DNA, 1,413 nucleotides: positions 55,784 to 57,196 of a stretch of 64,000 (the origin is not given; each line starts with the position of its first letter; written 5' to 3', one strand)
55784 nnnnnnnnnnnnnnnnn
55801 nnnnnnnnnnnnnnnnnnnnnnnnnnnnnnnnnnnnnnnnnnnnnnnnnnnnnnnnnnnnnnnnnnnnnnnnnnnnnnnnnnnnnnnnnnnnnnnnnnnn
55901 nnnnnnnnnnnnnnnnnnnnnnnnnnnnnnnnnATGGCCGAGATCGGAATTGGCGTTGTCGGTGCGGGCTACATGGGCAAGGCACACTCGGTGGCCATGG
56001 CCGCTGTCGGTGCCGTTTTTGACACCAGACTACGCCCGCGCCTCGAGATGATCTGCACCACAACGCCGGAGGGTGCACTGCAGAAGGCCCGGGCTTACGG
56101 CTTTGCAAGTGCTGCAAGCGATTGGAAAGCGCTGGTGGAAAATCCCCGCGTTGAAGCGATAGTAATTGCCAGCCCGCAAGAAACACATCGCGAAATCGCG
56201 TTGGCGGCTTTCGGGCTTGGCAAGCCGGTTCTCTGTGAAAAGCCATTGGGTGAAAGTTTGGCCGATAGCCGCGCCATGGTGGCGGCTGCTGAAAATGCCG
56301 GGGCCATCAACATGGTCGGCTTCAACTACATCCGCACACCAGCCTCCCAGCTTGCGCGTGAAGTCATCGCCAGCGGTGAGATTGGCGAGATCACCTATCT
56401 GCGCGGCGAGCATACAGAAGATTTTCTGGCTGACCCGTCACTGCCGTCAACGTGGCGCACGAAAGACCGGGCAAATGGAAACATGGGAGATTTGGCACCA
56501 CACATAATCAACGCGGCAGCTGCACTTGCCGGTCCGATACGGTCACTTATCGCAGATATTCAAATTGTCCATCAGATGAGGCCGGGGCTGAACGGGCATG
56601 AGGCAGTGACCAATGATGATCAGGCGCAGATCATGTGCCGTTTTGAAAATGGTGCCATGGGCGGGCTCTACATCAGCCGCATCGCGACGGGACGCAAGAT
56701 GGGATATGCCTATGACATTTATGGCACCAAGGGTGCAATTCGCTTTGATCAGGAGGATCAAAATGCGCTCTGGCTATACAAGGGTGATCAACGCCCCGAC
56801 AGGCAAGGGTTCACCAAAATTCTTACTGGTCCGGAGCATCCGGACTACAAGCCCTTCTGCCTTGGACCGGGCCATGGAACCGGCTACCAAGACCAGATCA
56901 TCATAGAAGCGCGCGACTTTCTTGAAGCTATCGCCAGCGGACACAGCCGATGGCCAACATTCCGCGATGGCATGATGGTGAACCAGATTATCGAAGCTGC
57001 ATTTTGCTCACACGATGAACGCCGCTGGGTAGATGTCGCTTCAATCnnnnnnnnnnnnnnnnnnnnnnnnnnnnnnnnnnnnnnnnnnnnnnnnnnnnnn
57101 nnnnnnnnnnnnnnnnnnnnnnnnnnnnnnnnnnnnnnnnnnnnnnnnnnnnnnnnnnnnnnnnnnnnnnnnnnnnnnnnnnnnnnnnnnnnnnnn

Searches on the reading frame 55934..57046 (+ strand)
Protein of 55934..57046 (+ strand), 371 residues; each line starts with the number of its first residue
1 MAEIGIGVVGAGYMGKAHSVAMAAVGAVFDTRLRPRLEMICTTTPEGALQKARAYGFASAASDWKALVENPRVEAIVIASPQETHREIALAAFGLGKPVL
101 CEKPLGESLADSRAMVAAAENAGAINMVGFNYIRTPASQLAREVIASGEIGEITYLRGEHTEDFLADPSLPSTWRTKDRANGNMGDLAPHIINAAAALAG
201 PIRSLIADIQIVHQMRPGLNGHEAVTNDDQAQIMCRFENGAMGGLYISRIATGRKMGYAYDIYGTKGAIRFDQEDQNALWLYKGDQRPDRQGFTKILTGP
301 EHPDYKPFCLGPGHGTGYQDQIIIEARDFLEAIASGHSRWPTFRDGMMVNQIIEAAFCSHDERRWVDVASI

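Call 28: search_protein_families(library=pfam, proteins=[window:55934-57046:+])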
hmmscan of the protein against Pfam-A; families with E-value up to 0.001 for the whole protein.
window:55934-57046:+ (371 aa): 3 families
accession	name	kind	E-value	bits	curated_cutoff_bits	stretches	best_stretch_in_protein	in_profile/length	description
PF22725.1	GFO_IDH_MocA_C3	-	1.3e-24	87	27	1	139-270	2-124/124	GFO/IDH/MocA C-terminal domain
PF01408.29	GFO_IDH_MocA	-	1.2e-22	81.2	24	1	5-130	2-120/120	Oxidoreductase family, NAD-binding Rossmann fold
PF02894.22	GFO_IDH_MocA_C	-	6.6e-19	69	22.9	1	142-368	1-218/218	Oxidoreductase family, C-terminal alpha/beta domain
